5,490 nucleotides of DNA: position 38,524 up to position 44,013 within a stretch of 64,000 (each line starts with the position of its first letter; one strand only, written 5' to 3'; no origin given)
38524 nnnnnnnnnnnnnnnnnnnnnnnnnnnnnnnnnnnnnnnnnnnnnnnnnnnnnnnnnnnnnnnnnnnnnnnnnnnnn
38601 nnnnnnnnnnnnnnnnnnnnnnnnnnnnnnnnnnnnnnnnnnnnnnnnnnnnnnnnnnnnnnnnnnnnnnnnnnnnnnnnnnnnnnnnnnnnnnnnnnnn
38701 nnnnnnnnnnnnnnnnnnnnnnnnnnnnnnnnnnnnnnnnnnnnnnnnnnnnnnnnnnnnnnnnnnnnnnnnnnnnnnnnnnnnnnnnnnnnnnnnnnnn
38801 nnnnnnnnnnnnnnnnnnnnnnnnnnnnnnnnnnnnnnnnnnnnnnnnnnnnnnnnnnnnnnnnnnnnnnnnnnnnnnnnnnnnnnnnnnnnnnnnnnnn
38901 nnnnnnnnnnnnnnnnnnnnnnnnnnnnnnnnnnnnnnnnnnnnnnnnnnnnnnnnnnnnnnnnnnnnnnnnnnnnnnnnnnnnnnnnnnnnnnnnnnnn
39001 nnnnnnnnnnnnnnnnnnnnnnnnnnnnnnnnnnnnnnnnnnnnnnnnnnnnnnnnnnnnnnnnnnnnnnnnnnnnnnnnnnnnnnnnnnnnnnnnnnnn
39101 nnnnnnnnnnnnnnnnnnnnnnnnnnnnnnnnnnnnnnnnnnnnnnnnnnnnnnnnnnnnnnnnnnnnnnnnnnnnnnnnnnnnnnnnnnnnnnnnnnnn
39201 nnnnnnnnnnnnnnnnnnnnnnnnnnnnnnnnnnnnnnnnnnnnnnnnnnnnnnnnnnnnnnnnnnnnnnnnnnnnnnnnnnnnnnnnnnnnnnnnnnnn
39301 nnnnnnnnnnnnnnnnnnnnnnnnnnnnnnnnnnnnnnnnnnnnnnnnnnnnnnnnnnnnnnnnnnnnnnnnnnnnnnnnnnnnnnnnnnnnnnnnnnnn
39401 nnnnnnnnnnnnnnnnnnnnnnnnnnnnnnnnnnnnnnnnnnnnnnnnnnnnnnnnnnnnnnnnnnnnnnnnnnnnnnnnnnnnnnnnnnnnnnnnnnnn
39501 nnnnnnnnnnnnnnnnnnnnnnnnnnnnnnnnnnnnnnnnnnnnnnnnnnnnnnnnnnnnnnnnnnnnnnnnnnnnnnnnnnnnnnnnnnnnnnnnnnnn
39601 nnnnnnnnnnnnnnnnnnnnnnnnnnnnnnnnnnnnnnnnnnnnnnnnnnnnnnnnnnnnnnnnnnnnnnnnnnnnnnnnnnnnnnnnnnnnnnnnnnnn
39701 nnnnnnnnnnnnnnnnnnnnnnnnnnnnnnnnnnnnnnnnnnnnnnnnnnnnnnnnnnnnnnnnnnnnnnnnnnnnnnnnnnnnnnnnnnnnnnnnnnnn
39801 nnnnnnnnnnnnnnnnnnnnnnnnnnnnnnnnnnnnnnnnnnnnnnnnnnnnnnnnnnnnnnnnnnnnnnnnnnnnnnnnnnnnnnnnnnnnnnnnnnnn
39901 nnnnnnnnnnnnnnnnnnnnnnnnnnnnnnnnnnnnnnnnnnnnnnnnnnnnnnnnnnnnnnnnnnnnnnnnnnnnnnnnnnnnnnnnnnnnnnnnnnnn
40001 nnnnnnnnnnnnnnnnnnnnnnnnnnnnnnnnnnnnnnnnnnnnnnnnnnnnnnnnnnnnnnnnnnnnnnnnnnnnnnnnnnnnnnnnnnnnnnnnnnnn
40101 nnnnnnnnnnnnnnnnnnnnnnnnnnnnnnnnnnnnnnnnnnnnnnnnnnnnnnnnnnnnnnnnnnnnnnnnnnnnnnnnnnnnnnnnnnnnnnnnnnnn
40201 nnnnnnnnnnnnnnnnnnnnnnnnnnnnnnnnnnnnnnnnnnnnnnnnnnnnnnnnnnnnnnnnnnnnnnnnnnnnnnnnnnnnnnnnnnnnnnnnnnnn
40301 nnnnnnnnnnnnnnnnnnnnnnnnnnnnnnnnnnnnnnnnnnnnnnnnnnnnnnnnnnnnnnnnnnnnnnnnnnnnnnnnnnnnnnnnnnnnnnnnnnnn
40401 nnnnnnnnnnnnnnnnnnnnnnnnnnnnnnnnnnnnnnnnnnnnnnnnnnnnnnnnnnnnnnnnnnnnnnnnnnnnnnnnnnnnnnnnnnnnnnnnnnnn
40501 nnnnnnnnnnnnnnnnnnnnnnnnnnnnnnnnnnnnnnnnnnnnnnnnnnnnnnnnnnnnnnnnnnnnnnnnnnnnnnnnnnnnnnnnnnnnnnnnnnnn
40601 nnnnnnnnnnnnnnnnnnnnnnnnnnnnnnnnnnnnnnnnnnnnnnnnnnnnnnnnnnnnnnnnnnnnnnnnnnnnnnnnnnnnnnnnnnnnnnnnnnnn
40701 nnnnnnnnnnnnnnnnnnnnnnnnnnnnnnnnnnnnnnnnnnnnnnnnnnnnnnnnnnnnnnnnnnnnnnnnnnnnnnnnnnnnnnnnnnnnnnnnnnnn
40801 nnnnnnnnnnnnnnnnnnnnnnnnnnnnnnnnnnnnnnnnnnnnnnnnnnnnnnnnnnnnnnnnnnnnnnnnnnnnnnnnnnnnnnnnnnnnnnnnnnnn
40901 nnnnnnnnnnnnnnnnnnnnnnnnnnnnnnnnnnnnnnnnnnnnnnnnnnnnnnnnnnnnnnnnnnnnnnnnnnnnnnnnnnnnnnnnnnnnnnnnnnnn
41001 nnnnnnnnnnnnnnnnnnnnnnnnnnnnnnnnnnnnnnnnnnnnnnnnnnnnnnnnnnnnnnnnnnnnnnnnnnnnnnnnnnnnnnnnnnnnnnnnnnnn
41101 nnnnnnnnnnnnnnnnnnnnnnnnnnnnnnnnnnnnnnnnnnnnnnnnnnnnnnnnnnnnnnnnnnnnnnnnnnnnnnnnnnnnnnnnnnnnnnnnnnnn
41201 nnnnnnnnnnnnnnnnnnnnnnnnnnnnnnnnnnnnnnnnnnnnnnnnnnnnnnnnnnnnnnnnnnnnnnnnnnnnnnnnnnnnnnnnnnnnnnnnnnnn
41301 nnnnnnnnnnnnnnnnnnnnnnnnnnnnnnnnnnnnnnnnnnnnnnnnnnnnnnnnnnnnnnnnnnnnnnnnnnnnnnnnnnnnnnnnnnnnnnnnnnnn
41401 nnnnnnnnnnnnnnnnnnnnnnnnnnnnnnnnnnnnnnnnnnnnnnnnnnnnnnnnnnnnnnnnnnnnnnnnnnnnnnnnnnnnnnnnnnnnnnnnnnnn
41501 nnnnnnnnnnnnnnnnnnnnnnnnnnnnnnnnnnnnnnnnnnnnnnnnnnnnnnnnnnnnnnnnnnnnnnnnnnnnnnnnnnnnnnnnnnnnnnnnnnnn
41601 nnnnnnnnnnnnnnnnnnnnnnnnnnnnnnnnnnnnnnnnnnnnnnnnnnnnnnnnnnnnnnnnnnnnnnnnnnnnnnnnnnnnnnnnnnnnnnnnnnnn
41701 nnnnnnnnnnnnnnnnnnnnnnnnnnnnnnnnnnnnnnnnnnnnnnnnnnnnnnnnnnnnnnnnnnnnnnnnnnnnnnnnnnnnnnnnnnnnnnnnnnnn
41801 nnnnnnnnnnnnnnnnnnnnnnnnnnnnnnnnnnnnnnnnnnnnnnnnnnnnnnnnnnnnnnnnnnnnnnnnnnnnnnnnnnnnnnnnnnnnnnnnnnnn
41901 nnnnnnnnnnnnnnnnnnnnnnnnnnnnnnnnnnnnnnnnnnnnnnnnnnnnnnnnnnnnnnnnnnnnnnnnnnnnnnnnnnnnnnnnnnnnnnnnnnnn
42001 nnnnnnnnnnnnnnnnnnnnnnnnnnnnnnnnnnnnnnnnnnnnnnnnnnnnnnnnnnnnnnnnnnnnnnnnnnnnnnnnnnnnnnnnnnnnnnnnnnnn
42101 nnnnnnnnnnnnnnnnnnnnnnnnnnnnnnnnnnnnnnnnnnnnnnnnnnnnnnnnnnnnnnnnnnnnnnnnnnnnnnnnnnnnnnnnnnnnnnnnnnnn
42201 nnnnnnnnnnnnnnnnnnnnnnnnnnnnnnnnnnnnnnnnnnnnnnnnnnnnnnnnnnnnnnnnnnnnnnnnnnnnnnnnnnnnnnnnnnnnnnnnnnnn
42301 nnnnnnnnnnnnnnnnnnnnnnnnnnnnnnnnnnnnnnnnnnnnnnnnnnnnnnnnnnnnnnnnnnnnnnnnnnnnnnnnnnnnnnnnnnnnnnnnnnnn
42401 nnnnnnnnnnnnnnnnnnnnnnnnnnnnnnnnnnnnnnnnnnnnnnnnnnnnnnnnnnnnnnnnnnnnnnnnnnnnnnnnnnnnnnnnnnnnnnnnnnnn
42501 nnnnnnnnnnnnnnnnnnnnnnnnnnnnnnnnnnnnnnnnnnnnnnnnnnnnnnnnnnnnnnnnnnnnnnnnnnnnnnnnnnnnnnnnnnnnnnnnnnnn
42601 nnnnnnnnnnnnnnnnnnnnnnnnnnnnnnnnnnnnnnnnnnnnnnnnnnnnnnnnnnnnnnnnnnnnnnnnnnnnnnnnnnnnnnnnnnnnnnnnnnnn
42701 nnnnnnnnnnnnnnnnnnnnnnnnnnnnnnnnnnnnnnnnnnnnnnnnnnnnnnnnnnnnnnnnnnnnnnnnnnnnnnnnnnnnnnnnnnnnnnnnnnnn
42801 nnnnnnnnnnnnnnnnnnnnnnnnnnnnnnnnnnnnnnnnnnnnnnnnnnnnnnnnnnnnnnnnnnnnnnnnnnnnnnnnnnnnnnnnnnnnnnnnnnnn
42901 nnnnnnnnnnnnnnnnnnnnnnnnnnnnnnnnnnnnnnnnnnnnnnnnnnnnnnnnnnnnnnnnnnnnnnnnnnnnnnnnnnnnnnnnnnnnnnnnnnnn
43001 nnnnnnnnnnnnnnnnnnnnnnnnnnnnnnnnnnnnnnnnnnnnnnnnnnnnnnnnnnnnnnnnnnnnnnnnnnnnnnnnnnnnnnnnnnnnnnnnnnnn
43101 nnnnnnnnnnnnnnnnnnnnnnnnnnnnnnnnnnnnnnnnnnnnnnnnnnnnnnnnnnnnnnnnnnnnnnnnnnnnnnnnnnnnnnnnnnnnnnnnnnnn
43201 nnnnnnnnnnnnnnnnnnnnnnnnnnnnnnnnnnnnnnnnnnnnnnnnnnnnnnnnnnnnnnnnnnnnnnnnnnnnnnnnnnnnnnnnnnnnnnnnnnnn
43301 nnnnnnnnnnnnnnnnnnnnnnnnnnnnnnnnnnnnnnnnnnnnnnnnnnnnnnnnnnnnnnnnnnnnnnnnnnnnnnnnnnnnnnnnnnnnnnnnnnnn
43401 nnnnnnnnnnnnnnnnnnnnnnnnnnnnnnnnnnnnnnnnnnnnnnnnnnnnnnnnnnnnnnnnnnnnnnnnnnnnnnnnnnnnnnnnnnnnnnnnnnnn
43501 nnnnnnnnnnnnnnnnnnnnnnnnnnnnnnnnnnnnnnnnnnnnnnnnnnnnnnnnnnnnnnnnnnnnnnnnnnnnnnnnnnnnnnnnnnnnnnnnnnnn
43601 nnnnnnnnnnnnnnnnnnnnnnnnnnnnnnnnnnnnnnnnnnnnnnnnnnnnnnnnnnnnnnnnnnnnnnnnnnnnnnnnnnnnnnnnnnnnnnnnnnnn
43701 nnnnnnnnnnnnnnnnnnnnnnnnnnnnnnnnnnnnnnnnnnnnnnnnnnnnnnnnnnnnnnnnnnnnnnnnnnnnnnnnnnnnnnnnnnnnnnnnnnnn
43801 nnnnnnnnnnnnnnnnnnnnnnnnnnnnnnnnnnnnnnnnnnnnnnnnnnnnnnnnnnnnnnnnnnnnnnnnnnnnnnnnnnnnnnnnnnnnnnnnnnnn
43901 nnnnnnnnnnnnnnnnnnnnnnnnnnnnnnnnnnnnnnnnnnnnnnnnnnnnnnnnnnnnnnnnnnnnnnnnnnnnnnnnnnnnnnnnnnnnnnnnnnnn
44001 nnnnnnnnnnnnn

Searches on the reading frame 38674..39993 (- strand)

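Call 44: search_protein_families(library=pfam, proteins=[window:38674-39993:-], max_evalue=0.00001)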
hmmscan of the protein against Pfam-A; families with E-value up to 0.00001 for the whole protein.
window:38674-39993:- (439 aa): 5 families
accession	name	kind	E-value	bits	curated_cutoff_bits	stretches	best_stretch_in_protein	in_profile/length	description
PF03721.20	UDPG_MGDP_dh_N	-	3.7e-45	154.2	27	1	21-196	2-181/187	UDP-glucose/GDP-mannose dehydrogenase family, NAD binding domain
PF00984.24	UDPG_MGDP_dh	-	2.3e-32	111.4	25.4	1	216-308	1-93/94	UDP-glucose/GDP-mannose dehydrogenase family, central domain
PF03720.21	UDPG_MGDP_dh_C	-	7.1e-22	78.2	30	1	335-429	1-102/103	UDP-glucose/GDP-mannose dehydrogenase family, UDP binding domain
PF03446.21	NAD_binding_2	-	2.3e-09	37.9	21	1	21-147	1-104/161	NAD binding domain of 6-phosphogluconate dehydrogenase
PF02737.24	3HCDH_N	-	9.4e-06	26.1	22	0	22-102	2-87/180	3-hydroxyacyl-CoA dehydrogenase, NAD binding domain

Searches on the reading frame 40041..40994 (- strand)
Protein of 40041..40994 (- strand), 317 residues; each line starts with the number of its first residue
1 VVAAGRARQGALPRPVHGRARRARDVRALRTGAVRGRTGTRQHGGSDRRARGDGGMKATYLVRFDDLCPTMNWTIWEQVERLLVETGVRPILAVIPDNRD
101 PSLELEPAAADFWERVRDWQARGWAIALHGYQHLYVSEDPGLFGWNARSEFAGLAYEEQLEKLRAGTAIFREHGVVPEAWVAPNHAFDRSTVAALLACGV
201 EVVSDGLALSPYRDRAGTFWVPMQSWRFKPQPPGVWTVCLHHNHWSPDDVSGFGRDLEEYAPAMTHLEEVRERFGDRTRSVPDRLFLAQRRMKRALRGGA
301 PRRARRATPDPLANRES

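Call 44: search_protein_families(library=pfam, proteins=[window:40041-40994:-], max_evalue=0.00001)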
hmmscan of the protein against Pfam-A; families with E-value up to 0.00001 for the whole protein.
window:40041-40994:- (317 aa): 1 family
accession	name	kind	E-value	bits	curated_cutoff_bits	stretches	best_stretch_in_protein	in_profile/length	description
PF10096.14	DUF2334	-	1.3e-41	142.9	26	1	60-249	2-195/203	Uncharacterized protein conserved in bacteria (DUF2334)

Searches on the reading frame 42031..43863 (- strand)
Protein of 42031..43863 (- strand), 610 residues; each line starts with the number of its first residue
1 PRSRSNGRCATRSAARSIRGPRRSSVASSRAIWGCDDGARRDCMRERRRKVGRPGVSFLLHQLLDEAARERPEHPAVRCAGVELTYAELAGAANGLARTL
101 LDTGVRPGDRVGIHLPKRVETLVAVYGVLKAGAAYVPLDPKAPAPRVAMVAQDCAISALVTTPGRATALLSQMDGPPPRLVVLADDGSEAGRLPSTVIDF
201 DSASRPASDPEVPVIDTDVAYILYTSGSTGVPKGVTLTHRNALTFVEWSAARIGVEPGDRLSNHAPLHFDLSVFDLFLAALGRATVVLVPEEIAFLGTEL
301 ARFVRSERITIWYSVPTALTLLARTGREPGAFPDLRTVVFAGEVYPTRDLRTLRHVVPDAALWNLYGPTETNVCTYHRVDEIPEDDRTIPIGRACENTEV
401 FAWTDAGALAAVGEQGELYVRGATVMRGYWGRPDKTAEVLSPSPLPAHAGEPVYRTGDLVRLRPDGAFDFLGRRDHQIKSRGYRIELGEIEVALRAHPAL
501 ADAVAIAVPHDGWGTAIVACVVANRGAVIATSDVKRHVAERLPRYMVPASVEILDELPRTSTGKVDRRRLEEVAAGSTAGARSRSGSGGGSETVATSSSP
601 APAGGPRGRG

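Call 43: search_protein_families(library=pfam, proteins=[window:42031-43863:-], max_evalue=0.00001)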
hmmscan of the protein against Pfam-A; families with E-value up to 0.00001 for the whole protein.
window:42031-43863:- (610 aa): 2 families
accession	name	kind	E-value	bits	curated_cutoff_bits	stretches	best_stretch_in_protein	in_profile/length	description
PF00501.34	AMP-binding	-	1.7e-86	290.9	29.9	1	64-430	1-384/384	AMP-binding enzyme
PF13193.12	AMP-binding_C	-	6.5e-18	65.9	24.5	1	489-564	1-76/76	AMP-binding enzyme C-terminal domain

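Call 81: search_protein_families(library=ncbifam, proteins=[window:42031-43863:-], max_evalue=0.00001)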
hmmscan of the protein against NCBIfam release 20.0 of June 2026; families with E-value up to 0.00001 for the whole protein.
window:42031-43863:- (610 aa): 108 families (the best 25 are shown)
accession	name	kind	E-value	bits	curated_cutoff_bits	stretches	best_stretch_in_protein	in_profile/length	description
TIGR01733.1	AA-adenyl-dom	subfamily_domain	1.6e-120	402.7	317.4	1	85-504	1-408/409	amino acid adenylation domain-containing protein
TIGR03098.1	ligase_PEP_1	hypoth_equivalog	1.8e-100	336.9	592.35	1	59-571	1-515/517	acyl-CoA ligase (AMP-forming), exosortase A system-associated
NF041803.1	NRPS_SolG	exception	1.4e-92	311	2200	1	54-571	558-1071/1163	solanimycin non-ribosomal peptide synthetase SolG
NF004282.0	PRK05691.1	subfamily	4.8e-92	308.3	4090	2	202-577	3854-4229/4334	non-ribosomal peptide synthase/polyketide synthase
NF038078.1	NRPS_MxcG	equivalog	1.7e-86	290.7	2300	1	62-577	460-963/1442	myxochelin non-ribosomal peptide synthetase MxcG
NF003417.0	PRK04813.1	subfamily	8.3e-85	285.2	476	1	63-572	8-501/505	D-alanine--poly(phosphoribitol) ligase subunit DltA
TIGR01734.1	D-ala-DACP-lig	equivalog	3.3e-82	276.6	559.85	1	64-573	6-501/504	D-alanine--poly(phosphoribitol) ligase subunit DltA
NF004837.0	PRK06187.1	subfamily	2.5e-78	263.7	476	1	58-575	8-523/531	long-chain-fatty-acid--CoA ligase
NF047350.1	aureusi_NRPS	equivalog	8.9e-76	255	2500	2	217-574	1572-1912/2373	aureusimine non-ribosomal peptide synthetase AusA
NF007605.2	PRK10252.1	equivalog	3.6e-67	226.8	2400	1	60-575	456-962/1292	enterobactin non-ribosomal peptide synthetase EntF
NF006182.0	PRK08316.1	subfamily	3.8e-63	213.7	663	1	60-573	13-516/523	fatty acyl-CoA synthetase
NF005863.0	PRK07798.1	subfamily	5.7e-62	210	543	1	57-578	3-535/540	acyl-CoA synthetase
NF005801.1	PRK07656.1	equivalog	2.9e-61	207.6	657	1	62-570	5-499/500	FadD3 family acyl-CoA ligase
NF004808.0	PRK06155.1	equivalog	3.2e-59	200.6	722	1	58-578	21-526/542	ATP-dependent acyl-CoA ligase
NF009233.0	PRK12583.1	subfamily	5e-57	193.6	832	2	217-575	201-551/558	fatty acid CoA ligase family protein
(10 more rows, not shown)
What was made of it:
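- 42031..45162 (-): Possibly linked second carrier module. In order of transcription: PCP (44917-45162), prolyl-carrier-protein dehydrogenase (43757-44890), PltF-like adenylating enzyme (42031-~43760). TIGR01733 402.7 bits, above 317.4 (call 81).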

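Call 84: search_solved_structures(query=window:42031-43863:-, max_evalue=1e-50, show_alignments=0)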
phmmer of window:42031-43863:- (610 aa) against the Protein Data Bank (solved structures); distinct sequences matched with E-value up to 1e-50: 59.
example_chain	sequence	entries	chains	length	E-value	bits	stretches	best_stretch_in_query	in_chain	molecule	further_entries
6mfy_A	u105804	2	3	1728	1.1e-145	489.9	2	50-576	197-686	Linear gramicidin synthase subunit A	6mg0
6mfz_A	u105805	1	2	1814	3.1e-145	488.3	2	50-576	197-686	Linear gramicidin synthase subunit A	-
9be3_A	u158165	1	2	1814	3.1e-145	488.3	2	50-576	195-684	Linear gramicidin synthase subunit A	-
9be4_A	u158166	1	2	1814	3.1e-145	488.3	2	50-576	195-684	Linear gramicidin synthase subunit A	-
9meh_A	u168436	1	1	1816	3.1e-145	488.3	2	50-576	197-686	Linear gramicidin synthase subunit A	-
8xjz_C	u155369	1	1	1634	3e-110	372.8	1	65-579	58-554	Peptide synthetase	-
6o6e_B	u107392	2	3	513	6.8e-108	365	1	59-581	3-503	L-proline--[L-prolyl-carrier protein] ligase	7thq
2vsq_A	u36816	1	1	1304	3.4e-80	273.5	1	65-571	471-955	SURFACTIN SYNTHETASE SUBUNIT 3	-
9bfd_A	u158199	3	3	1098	5.5e-80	272.8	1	59-573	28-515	Tyrocidine synthase 1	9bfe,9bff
6n8e_A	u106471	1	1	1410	2.9e-79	270.4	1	59-576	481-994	holo-ObiF1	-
8jbr_A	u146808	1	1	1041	6.1e-78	266.1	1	59-572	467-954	McyA protein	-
5u89_A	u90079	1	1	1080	1.8e-76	261.2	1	57-571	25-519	Amino acid adenylation domain protein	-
6p1j_A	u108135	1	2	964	9.3e-76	258.9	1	58-570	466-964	Txo2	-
8www_A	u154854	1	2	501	3.9e-75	256.8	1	60-570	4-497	Carrier domain-containing protein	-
9bfd_B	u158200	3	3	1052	5.2e-75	256.4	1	57-573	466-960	Tyrocidine synthase 2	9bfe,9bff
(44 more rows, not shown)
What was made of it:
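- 42031..45162 (-): PltF 6O6E 6.8e-108 (call 84).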
